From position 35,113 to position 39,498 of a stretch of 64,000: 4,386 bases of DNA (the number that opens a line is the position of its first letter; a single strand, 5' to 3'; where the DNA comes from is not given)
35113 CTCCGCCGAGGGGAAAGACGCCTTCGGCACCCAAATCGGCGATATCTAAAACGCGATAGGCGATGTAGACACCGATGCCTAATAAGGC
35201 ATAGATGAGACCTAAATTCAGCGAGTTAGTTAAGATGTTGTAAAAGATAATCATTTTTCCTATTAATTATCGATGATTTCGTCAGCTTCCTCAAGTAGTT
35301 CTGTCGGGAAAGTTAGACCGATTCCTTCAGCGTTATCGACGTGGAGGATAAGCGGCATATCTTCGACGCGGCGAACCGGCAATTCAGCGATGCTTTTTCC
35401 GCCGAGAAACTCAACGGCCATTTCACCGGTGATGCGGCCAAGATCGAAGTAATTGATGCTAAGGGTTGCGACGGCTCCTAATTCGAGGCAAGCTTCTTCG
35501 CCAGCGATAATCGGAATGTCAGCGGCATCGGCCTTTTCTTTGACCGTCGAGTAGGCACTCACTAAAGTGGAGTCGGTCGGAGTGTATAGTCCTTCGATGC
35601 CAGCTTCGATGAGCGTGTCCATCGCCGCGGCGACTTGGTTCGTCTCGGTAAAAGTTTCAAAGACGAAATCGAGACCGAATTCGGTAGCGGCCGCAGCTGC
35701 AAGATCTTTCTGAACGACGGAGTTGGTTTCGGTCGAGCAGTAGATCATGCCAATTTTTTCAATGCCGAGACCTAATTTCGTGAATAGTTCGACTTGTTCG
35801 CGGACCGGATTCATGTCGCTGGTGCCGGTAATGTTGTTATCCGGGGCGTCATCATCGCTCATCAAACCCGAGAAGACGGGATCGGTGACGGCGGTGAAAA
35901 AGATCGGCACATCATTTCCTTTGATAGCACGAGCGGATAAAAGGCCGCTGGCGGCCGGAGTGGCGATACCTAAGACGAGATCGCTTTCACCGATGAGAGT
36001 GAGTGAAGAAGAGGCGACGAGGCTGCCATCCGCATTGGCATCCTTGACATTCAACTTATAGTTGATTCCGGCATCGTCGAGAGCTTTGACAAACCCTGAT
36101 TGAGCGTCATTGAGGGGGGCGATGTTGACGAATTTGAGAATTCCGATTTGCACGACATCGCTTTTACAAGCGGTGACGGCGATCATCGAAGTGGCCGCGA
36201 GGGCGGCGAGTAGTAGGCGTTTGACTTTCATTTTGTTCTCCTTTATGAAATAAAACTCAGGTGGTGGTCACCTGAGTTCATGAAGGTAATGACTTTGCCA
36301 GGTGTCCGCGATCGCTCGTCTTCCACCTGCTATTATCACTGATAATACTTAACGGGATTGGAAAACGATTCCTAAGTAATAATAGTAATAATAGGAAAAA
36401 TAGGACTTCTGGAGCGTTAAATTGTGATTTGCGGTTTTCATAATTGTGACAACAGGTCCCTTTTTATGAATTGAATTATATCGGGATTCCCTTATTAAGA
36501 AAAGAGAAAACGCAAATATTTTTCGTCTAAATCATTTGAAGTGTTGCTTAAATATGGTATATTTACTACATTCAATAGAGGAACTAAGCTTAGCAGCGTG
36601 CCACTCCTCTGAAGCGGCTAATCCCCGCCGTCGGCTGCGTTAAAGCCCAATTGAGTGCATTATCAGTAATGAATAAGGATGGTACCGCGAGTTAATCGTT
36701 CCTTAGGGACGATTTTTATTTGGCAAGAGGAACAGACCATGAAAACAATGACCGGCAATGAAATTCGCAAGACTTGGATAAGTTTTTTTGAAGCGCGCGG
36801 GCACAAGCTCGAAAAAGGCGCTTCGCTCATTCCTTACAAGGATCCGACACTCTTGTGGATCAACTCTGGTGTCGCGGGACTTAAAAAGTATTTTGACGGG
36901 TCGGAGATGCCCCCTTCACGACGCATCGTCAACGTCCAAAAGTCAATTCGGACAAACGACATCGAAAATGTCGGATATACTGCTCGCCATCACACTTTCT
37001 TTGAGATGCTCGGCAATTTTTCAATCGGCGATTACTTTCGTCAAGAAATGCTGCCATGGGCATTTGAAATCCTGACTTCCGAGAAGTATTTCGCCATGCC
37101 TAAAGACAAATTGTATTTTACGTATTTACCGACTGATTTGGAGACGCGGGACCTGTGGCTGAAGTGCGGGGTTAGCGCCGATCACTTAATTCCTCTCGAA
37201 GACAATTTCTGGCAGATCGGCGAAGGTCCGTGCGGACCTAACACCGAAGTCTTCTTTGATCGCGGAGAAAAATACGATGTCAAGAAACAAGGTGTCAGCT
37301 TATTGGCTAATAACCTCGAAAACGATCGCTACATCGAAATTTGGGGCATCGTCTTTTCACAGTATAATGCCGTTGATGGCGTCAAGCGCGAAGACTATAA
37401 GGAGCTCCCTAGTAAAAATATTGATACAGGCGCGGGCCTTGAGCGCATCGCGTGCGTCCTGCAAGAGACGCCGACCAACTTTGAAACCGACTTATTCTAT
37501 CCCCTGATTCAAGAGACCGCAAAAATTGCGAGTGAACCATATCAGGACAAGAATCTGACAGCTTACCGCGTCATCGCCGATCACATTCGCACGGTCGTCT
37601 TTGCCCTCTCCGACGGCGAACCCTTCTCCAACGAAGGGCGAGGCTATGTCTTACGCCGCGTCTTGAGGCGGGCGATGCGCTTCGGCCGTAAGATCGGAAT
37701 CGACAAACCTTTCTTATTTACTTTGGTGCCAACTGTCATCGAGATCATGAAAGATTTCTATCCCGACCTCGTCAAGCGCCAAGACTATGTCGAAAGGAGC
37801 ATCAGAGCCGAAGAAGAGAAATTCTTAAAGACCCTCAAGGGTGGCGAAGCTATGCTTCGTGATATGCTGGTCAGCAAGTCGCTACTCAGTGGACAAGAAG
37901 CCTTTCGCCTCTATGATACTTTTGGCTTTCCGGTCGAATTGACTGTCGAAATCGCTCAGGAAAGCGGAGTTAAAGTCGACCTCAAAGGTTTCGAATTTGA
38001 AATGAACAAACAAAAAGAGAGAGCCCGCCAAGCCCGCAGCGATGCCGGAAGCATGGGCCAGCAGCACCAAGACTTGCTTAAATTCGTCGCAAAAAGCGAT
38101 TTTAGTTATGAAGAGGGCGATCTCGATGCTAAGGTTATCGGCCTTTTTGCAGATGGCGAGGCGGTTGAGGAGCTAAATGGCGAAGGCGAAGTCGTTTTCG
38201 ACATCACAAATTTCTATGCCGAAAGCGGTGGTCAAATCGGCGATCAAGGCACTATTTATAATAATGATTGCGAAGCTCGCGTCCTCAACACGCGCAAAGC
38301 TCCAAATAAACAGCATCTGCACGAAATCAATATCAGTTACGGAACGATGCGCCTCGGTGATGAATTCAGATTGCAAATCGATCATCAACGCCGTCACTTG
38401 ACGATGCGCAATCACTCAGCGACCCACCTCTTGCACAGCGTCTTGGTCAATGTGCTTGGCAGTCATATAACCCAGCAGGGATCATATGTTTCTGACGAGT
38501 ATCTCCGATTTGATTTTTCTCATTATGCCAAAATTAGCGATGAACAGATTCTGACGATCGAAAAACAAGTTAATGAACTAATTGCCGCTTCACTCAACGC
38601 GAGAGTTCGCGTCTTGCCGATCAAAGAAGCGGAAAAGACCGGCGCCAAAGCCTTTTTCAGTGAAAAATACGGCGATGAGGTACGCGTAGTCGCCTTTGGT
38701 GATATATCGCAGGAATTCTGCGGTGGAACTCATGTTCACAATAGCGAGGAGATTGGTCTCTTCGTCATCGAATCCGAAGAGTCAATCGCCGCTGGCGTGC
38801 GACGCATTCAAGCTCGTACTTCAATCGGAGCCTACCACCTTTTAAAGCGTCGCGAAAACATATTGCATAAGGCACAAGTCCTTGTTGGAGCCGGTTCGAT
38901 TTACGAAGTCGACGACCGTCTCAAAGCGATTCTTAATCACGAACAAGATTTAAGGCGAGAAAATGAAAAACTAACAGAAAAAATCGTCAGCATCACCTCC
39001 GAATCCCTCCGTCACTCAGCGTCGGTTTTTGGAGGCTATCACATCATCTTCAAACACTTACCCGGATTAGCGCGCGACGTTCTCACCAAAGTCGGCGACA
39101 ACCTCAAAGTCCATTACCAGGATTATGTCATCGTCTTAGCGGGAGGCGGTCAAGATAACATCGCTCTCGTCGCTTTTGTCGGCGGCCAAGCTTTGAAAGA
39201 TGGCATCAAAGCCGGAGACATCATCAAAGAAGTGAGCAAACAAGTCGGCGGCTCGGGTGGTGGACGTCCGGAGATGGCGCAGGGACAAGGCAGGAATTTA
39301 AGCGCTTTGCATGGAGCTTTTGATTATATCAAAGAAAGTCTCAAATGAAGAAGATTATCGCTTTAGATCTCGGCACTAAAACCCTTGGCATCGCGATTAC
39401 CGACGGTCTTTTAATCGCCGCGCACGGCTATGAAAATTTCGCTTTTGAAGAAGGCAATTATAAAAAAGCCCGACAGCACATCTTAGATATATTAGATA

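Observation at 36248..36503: Hexa-tyrosine leader peptide plus a four-helix switch: candidate ribosome-mediated Tyr attenuator controlling an ABC amino-acid importer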

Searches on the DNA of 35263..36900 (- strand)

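Call 4: search_rna_families(source=window, start=36150, end=36700, threshold=evalue, max_evalue=10, show_alignments=2)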
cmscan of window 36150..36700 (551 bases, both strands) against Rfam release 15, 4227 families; matches with E-value up to 10: 7.
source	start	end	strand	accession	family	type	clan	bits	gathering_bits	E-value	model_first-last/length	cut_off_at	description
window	36535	36700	+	RF00230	T-box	Cis-reg; leader;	-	29.3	93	0.00011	1-213/219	3'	T-box leader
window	36416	36517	-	RF04318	idnO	Cis-reg;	-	17.8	100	3.3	1-206/206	no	idnO ncRNA motif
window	36229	36274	-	RF02980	freshwater-2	Cis-reg;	-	16.3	49.9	6.2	1-84/84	no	freshwater-2 RNA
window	36324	36399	-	RF04097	MIR2630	Gene; miRNA;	-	15.3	144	1.8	1-229/229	no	MIR2630 microRNA precursor family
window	36323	36401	-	RF00701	mir-126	Gene; miRNA;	-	15.3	47.2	4.9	1-74/74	no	mir-126 microRNA precursor family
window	36596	36698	+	RF02447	SpR19_sRNA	Gene; sRNA;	-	14.8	79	6.8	1-123/123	no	Streptococcus sRNA SpR19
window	36158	36279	+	RF03083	cow-rumen-3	Gene; sRNA;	-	11.3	86.7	6.1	1-141/141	no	cow-rumen-3 RNA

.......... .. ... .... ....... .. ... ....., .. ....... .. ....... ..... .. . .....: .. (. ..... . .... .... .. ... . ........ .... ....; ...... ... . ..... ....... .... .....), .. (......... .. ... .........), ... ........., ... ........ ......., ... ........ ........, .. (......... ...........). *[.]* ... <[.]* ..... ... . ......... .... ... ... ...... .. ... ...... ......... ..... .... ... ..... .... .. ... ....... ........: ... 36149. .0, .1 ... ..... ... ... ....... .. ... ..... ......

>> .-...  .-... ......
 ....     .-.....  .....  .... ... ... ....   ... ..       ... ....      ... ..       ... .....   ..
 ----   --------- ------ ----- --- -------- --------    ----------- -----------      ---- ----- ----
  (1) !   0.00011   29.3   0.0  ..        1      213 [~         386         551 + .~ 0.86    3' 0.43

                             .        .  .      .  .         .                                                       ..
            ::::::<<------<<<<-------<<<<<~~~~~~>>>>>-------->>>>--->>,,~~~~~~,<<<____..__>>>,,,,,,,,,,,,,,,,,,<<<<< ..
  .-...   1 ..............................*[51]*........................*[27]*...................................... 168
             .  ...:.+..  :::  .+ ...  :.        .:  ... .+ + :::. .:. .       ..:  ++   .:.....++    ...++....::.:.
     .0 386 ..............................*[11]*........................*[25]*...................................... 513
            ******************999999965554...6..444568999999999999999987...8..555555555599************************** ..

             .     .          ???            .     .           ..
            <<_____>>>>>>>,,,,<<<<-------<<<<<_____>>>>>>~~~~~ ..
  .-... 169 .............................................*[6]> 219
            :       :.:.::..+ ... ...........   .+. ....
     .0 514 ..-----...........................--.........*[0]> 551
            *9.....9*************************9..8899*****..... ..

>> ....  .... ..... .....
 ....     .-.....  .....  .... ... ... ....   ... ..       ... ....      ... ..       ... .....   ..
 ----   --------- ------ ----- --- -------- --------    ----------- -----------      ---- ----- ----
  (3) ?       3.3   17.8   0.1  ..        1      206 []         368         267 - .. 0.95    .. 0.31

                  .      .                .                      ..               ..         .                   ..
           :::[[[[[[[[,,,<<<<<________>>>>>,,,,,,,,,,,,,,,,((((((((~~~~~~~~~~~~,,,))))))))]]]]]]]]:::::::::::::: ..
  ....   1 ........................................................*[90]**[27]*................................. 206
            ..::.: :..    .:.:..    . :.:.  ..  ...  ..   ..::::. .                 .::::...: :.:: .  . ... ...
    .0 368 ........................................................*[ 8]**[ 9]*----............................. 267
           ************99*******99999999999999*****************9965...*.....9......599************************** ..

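Call 51: search_rna_families(source=window, start=36480, end=36900, threshold=evalue, max_evalue=0.01, show_alignments=1)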
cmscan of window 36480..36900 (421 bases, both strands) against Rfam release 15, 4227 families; matches with E-value up to 0.01: 1.
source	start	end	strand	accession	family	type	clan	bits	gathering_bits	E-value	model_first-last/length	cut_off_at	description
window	36535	36706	+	RF00230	T-box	Cis-reg; leader;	-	43.1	93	2.2e-08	1-219/219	no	T-box leader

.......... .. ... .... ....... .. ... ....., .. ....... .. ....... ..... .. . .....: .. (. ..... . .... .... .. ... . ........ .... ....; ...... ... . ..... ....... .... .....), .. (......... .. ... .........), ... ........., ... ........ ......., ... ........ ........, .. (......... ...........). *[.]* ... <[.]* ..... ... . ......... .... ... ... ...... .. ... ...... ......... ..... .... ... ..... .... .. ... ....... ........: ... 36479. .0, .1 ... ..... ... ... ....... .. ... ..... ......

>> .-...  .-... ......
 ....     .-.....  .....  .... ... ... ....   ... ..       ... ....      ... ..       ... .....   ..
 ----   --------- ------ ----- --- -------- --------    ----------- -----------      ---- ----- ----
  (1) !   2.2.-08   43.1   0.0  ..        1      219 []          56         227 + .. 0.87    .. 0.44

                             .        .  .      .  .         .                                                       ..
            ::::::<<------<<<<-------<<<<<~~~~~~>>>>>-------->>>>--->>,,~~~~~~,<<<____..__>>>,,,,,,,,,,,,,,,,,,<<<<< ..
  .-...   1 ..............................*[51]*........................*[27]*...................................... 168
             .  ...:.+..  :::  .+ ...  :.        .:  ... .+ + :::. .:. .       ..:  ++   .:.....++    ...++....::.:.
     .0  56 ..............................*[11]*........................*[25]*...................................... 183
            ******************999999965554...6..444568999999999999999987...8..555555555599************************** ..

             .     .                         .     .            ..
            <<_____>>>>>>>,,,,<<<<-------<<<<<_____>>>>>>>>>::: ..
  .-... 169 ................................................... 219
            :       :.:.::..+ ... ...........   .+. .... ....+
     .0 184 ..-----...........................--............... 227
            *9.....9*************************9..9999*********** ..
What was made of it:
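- On T-box leader (RF00230): The same model finds the alaS T-box on the plus strand at 43.1 bits (call 51).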

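Call 65: search_rna_families(source=L147, start=2100, end=2520, threshold=evalue, max_evalue=0.01, show_alignments=1)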
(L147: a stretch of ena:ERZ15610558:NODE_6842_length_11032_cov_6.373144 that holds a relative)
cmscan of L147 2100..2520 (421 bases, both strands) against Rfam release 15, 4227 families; matches with E-value up to 0.01: 0.
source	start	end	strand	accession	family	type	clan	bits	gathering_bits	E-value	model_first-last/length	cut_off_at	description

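Call 86: search_rna_families(sources=[L150, L151, L152, L153, L154, L155, L156, L157], threshold=evalue, max_evalue=0.001)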
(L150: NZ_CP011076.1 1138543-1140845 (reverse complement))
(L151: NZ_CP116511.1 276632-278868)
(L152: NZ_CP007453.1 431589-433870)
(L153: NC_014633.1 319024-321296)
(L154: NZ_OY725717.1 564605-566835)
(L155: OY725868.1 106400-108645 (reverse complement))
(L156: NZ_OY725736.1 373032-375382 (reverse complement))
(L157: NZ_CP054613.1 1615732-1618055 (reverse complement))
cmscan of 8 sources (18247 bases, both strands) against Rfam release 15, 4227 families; matches with E-value up to 0.001: 2.
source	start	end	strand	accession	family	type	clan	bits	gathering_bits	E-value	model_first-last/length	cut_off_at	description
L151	357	545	+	RF02863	sRNA_2410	Gene; sRNA;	-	89.5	61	6.3e-14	1-196/196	no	Enterococcus sRNA 2410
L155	111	359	+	RF00230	T-box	Cis-reg; leader;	-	79.1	93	5.3e-16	1-219/219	no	T-box leader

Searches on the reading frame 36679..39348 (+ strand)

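Call 7: search_protein_families(library=pfam, proteins=[window:36679-39348:+])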
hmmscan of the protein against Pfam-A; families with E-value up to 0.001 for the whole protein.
window:36679-39348:+ (889 aa): 3 families
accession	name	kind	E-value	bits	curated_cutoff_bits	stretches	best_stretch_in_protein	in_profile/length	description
PF01411.24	tRNA-synt_2c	-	3.4e-185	617.2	30.3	1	28-571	1-552/552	tRNA synthetases class II (A)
PF07973.19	tRNA_SAD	-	8.5e-16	58.1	24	1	668-710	1-43/44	Threonyl and Alanyl tRNA synthetase second additional domain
PF02272.25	DHHA1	-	1.1e-13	52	25.9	1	790-888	5-100/102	DHHA1 domain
